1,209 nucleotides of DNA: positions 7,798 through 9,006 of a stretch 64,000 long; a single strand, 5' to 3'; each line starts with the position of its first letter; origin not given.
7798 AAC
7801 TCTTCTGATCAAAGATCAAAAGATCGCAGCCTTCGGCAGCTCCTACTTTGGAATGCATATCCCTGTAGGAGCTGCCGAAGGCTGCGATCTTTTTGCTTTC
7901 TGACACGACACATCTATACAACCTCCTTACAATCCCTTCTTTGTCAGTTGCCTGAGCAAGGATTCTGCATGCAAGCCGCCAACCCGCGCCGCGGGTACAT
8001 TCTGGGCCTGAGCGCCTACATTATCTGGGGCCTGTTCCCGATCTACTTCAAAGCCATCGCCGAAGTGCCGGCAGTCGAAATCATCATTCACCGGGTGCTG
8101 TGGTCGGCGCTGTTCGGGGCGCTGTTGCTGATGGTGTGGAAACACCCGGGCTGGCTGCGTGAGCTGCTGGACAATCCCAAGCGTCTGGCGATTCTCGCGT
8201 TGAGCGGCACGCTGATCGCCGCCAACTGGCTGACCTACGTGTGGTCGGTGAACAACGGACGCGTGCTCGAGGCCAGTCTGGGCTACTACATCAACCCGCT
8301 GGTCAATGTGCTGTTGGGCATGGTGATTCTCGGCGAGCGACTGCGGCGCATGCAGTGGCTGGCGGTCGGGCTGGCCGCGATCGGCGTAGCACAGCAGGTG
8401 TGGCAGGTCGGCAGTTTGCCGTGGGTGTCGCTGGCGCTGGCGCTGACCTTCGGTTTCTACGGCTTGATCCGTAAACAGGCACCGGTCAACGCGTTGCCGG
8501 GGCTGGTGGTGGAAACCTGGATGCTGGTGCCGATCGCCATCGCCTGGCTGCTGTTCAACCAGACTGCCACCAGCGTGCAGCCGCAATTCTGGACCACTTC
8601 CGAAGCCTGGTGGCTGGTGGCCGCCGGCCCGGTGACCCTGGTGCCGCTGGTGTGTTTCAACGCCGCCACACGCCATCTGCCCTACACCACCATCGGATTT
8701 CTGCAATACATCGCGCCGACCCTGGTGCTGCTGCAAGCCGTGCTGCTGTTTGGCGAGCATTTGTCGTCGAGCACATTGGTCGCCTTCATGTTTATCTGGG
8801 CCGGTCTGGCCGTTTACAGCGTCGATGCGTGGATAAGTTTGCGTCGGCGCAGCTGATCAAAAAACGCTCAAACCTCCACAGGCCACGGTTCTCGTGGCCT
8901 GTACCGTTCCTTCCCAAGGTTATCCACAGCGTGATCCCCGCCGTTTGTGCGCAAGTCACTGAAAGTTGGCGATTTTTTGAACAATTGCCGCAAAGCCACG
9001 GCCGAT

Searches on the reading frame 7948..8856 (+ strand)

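Call 16: search_protein_families(library=ncbifam, proteins=[window:7948-8856:+])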
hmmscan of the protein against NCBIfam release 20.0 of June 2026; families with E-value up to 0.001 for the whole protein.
window:7948-8856:+ (302 aa): 5 families
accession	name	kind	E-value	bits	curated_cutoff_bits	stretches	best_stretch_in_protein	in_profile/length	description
NF011959.0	PRK15430.1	equivalog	5.3e-89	298.4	540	1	8-301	1-294/296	EamA family transporter RarD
TIGR00688.1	rarD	equivalog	3.6e-75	252.8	130.15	1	15-267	2-255/256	EamA family transporter RarD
TIGR00950.1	2A78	equivalog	8.7e-08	31.9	230.2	1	40-286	16-262/264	carboxylate/amino acid/amine transporter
NF008432.0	PRK11272.1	equivalog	5e-07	29.2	270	1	80-147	217-282/294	drug/metabolite exporter YedA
NF050091.1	ArAmAcExpYddG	equivalog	0.00011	21.8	300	0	17-289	7-281/285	aromatic amino acid exporter YddG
